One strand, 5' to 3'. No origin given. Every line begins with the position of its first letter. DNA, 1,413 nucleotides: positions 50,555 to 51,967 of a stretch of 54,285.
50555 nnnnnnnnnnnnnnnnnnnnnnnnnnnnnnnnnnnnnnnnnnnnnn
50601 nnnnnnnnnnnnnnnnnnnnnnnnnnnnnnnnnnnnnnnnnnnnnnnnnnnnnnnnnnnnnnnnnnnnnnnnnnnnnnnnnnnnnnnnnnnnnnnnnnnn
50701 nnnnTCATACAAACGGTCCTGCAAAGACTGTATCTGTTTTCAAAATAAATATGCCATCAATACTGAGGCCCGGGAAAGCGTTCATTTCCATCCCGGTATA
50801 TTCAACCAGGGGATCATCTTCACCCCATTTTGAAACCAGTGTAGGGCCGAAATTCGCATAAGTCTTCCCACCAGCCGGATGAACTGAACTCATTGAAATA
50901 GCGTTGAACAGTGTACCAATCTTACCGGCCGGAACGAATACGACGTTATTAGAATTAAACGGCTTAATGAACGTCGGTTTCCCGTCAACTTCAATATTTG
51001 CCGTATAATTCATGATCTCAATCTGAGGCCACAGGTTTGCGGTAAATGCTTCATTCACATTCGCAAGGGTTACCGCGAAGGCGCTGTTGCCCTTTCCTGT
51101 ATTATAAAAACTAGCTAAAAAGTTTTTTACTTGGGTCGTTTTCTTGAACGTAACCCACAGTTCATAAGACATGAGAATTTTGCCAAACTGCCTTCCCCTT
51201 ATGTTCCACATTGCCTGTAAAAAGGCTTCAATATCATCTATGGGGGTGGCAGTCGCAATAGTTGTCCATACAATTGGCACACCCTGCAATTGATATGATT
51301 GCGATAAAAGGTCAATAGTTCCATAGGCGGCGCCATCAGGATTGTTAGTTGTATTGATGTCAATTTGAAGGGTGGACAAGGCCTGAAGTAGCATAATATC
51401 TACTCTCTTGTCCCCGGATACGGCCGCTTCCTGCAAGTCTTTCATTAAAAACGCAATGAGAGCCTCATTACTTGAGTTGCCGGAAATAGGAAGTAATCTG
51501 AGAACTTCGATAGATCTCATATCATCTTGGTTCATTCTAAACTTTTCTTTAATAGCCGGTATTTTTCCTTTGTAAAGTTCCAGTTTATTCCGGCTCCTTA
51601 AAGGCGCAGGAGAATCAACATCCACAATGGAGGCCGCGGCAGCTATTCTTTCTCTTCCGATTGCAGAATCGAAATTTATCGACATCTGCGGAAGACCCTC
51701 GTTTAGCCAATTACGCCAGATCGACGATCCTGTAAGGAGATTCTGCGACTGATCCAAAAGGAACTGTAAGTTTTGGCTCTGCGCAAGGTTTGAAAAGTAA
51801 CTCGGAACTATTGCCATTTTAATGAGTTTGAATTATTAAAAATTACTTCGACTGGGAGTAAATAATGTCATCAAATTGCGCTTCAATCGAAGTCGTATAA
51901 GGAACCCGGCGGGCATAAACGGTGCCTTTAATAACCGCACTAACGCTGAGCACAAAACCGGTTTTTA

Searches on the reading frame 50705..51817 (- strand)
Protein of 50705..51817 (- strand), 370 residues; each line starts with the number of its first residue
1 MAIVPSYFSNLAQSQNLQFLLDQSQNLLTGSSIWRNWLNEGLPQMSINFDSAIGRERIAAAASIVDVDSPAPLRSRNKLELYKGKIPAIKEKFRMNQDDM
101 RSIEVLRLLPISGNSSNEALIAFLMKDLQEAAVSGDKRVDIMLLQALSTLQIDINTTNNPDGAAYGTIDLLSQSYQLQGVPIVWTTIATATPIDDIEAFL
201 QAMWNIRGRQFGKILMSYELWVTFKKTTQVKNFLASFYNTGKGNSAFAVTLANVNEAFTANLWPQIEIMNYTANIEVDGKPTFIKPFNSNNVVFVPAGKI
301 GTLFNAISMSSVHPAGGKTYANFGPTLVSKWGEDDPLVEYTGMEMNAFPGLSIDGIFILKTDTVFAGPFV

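Call 57: search_protein_families(library=phrogs, proteins=[window:50705-51817:-], max_evalue=0.0001)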
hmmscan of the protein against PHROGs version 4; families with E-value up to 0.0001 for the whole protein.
window:50705-51817:- (370 aa): 1 family
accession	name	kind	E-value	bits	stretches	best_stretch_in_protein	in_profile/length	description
phrog_29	-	head and packaging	4.4e-27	96.3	1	33-351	49-347/439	major head protein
